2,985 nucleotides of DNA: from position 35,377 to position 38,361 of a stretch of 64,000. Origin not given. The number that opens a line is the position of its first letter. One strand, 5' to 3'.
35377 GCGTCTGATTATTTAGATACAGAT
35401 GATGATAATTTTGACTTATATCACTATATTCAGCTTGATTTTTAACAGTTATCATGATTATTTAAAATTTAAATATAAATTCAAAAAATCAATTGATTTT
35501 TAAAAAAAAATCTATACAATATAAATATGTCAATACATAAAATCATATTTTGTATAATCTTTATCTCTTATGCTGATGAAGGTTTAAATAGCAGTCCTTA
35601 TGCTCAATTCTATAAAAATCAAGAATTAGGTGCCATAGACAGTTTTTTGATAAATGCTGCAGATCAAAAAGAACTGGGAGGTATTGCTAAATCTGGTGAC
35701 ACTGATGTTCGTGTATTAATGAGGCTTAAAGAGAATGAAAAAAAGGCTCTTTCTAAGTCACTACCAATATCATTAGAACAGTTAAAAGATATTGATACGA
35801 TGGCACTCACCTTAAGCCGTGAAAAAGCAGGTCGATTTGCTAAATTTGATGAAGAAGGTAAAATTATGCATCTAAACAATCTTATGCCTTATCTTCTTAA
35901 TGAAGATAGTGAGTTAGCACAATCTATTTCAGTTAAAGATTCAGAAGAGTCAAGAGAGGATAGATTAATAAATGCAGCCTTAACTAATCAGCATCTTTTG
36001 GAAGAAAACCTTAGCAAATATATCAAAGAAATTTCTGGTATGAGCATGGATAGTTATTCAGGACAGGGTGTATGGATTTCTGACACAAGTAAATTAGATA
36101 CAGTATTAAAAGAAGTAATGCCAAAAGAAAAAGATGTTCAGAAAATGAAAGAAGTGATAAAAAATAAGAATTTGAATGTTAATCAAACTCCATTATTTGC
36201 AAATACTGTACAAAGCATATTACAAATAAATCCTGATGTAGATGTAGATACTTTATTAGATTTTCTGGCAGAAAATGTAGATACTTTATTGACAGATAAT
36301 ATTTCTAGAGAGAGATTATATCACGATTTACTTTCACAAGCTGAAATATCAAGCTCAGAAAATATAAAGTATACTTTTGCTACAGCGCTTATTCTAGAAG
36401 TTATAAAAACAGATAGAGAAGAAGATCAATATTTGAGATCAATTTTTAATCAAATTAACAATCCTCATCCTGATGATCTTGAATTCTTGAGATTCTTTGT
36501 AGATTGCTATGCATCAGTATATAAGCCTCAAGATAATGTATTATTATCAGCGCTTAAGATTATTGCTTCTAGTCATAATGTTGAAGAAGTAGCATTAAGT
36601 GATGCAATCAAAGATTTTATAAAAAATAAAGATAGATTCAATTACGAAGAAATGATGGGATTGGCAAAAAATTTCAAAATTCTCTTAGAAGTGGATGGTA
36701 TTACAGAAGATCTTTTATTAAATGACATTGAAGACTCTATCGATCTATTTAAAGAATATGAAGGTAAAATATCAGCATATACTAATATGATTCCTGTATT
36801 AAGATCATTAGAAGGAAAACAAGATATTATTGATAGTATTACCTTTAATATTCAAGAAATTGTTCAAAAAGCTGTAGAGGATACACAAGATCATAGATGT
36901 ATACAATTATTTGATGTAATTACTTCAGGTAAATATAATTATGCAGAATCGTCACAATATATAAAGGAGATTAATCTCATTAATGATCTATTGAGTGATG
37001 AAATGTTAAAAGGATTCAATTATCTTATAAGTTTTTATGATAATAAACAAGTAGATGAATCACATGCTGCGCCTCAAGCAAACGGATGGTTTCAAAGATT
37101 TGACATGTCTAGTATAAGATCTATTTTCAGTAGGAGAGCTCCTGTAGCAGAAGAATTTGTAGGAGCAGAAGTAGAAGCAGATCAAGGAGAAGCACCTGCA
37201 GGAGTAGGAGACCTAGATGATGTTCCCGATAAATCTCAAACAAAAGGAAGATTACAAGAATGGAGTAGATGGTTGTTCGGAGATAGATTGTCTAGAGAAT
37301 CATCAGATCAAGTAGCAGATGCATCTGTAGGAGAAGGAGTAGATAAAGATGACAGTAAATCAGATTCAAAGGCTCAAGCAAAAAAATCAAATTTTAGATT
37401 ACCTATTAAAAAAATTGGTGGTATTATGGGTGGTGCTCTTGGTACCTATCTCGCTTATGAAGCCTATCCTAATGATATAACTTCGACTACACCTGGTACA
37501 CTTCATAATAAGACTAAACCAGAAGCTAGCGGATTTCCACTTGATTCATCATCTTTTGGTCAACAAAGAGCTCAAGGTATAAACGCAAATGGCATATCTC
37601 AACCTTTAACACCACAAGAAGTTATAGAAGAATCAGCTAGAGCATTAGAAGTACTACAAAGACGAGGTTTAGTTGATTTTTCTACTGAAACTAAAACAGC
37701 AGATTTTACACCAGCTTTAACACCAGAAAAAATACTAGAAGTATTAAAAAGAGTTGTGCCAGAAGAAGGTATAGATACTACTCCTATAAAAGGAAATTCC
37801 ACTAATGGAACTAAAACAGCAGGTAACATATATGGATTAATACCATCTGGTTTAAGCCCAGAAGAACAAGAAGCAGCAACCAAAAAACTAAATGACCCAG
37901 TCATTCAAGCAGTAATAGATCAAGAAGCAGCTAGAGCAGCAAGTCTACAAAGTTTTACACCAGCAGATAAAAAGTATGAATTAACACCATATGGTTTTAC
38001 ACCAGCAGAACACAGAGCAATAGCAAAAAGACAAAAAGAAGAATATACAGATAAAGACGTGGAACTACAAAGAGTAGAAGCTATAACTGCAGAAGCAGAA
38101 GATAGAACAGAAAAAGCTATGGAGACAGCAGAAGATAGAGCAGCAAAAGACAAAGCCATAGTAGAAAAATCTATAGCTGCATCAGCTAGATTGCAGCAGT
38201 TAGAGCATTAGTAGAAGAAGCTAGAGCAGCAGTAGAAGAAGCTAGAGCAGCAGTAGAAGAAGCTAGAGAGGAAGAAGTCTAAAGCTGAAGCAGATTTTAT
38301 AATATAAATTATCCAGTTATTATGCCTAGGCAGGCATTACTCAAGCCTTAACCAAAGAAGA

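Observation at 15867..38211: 22-kb island encoding a paralogous family of secreted proteins with a conserved N-terminal domain and hypervariable, repeat-bearing C-termini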

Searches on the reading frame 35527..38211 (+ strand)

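Call 7: search_protein_families(library=pfam, proteins=[window:35527-38211:+], max_evalue=1)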
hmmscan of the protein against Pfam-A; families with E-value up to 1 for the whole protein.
window:35527-38211:+ (894 aa): 2 families
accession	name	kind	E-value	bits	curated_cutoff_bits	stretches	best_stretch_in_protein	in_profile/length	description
PF16692.10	Folliculin_C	-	0.016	15.2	27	1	279-333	174-223/227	Folliculin C-terminal domain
PF20892.2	SidC_lipid-bd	-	0.061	13.7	27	0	366-419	40-93/127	SidC, lipid-binding domain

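Call 8: search_protein_families(library=ncbifam, proteins=[window:35527-38211:+], max_evalue=1)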
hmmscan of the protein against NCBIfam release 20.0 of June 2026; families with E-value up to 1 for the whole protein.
window:35527-38211:+ (894 aa): 0 families

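Call 70: search_protein_families(library=phrogs, proteins=[window:35527-38211:+], max_evalue=0.01)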
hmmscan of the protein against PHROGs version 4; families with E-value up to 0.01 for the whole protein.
window:35527-38211:+ (894 aa): 0 families
